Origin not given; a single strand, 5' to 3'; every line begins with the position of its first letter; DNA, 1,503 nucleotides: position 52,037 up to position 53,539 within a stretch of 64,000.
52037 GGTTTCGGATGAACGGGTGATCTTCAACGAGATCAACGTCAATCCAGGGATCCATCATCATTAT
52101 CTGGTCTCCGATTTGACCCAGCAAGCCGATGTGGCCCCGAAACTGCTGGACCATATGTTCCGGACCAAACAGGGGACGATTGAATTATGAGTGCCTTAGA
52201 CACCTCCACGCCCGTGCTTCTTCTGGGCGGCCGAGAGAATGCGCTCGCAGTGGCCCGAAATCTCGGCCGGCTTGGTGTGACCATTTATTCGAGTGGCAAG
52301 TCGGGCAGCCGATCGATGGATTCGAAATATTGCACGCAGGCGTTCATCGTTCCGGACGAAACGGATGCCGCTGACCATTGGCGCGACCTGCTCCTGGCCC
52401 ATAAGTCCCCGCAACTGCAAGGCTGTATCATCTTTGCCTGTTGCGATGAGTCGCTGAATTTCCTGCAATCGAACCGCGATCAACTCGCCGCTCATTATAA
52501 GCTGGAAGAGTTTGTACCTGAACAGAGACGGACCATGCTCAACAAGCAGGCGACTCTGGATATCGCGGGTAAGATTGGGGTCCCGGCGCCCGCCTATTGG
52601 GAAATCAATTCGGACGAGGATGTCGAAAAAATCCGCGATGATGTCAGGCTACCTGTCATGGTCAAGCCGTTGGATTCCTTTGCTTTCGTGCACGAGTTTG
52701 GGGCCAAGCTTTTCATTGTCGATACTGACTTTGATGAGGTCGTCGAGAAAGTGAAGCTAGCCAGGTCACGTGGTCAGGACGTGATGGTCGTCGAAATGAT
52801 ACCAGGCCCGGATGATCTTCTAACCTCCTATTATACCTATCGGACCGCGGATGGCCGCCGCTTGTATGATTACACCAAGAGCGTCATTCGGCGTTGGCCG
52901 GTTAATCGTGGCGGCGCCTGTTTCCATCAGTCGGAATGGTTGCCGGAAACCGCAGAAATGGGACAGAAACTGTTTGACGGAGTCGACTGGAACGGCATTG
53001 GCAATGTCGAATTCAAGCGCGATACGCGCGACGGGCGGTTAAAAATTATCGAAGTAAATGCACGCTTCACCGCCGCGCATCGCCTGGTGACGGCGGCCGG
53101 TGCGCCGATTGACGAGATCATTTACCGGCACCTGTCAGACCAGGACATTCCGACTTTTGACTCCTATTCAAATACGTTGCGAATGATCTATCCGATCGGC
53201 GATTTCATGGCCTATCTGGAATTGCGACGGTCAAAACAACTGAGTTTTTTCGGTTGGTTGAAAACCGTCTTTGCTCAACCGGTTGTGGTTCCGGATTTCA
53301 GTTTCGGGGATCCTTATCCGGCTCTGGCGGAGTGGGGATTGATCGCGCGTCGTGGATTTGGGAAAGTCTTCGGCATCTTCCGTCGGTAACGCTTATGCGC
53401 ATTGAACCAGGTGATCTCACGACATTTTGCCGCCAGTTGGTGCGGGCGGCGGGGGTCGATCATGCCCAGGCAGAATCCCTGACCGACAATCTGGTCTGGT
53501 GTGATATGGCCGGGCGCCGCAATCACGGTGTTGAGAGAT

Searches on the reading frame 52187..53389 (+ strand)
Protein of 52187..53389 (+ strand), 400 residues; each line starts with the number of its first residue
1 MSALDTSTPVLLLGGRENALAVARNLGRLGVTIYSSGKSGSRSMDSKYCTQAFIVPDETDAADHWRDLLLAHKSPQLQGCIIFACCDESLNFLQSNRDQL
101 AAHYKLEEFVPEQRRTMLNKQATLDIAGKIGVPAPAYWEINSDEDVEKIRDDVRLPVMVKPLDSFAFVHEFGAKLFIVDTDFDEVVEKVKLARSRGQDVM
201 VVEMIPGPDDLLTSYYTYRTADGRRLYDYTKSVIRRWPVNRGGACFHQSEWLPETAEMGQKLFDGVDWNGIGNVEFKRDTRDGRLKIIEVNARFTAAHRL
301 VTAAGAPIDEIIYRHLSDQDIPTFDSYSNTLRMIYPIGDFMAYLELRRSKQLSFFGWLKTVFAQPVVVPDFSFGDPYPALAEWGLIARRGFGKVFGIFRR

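Call 23: search_protein_families(library=pfam, proteins=[window:52187-53389:+], max_evalue=0.001)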
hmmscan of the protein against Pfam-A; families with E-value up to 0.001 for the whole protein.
window:52187-53389:+ (400 aa): 2 families
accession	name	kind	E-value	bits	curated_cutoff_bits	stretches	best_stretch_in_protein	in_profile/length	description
PF02786.22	CPSase_L_D2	-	6.3e-05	23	19.8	0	261-307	147-194/211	Carbamoyl-phosphate synthase L chain, ATP binding domain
PF15632.11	ATPgrasp_Ter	-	0.00046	20.4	29.1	1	253-320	47-112/131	ATP-grasp in the biosynthetic pathway with Ter operon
